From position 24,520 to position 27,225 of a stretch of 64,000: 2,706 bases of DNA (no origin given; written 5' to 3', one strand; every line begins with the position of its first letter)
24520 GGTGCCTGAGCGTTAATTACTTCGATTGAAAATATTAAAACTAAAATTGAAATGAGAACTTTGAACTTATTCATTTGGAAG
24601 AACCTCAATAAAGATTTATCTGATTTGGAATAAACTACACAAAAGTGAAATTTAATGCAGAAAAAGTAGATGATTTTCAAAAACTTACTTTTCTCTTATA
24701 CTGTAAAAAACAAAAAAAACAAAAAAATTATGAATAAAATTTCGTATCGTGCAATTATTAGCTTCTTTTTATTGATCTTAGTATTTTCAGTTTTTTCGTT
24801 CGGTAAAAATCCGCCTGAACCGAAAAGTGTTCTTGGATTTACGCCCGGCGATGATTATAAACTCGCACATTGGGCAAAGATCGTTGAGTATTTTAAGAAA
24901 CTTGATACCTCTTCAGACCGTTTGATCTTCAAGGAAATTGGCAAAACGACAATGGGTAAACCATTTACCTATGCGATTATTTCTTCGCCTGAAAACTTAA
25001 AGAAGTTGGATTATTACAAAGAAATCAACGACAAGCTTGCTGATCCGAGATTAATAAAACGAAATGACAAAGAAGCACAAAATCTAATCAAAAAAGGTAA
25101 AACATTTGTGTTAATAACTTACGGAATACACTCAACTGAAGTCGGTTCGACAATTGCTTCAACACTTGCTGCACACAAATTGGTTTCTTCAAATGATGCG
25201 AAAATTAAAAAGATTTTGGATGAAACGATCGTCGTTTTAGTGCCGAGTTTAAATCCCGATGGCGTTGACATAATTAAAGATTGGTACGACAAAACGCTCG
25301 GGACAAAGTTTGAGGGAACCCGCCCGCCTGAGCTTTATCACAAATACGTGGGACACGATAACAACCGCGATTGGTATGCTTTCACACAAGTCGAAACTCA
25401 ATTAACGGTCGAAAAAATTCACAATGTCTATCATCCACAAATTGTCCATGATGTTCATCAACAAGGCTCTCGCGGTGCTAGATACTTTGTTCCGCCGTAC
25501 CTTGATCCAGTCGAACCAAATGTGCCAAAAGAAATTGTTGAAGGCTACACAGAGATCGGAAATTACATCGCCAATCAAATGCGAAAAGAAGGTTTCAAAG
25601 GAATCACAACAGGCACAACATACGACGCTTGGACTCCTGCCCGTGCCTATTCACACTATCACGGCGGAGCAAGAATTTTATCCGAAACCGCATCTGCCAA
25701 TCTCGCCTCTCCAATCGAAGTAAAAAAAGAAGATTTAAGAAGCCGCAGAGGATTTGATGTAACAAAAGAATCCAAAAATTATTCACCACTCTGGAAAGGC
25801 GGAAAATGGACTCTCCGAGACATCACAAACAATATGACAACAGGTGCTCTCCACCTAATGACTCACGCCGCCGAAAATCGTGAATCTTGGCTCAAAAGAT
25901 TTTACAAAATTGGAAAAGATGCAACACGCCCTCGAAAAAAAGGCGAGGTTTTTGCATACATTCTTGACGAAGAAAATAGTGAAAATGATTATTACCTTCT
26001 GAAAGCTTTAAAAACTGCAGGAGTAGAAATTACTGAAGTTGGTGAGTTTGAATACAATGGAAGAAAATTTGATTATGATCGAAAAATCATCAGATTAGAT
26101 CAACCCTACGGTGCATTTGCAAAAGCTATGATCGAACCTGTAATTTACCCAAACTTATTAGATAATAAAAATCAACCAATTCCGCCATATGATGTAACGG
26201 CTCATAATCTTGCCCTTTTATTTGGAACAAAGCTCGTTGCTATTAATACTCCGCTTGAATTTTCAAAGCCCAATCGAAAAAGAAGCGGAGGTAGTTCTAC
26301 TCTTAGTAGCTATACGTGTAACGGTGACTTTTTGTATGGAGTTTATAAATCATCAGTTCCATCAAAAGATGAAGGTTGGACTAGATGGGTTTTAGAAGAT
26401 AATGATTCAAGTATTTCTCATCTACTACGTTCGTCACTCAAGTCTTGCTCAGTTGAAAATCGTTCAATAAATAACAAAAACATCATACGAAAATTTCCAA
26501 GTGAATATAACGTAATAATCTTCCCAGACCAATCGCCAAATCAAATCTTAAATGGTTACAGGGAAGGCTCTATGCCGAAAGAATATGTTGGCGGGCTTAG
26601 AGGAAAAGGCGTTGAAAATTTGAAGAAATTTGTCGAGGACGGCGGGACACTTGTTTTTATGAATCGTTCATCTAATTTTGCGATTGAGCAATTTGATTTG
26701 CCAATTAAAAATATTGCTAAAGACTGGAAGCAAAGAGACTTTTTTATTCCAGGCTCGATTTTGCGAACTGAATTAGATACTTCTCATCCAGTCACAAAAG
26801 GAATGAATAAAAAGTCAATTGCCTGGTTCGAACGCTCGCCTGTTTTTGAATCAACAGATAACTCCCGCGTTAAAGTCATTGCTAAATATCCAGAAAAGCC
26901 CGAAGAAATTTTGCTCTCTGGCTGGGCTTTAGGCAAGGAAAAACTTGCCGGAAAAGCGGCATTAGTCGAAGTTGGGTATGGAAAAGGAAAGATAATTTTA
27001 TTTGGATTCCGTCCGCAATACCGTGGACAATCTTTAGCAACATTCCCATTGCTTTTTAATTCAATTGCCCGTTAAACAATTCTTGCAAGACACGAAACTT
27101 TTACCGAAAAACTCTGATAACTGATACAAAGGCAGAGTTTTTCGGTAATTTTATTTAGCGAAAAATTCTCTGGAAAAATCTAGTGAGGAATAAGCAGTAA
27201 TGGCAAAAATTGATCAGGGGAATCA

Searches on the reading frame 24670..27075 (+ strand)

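Call 3: search_protein_families(library=pfam, proteins=[window:24670-27075:+], max_evalue=1)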
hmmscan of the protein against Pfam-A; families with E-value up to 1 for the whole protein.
window:24670-27075:+ (801 aa): 3 families
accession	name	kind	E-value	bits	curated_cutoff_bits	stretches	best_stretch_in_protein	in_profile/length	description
PF00246.29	Peptidase_M14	-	1e-16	61.8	21.6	1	72-239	2-137/286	Zinc carboxypeptidase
PF09825.15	BPL_N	-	0.00016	21.2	24.2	1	712-789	157-226/283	Biotin-protein ligase, N terminal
PF08532.16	Glyco_hydro_42M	-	0.049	13.6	25.8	0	647-667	73-93/207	Beta-galactosidase trimerisation domain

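Call 4: search_protein_families(library=ncbifam, proteins=[window:24670-27075:+], max_evalue=1)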
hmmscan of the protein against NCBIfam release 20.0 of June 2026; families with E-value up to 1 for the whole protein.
window:24670-27075:+ (801 aa): 0 families
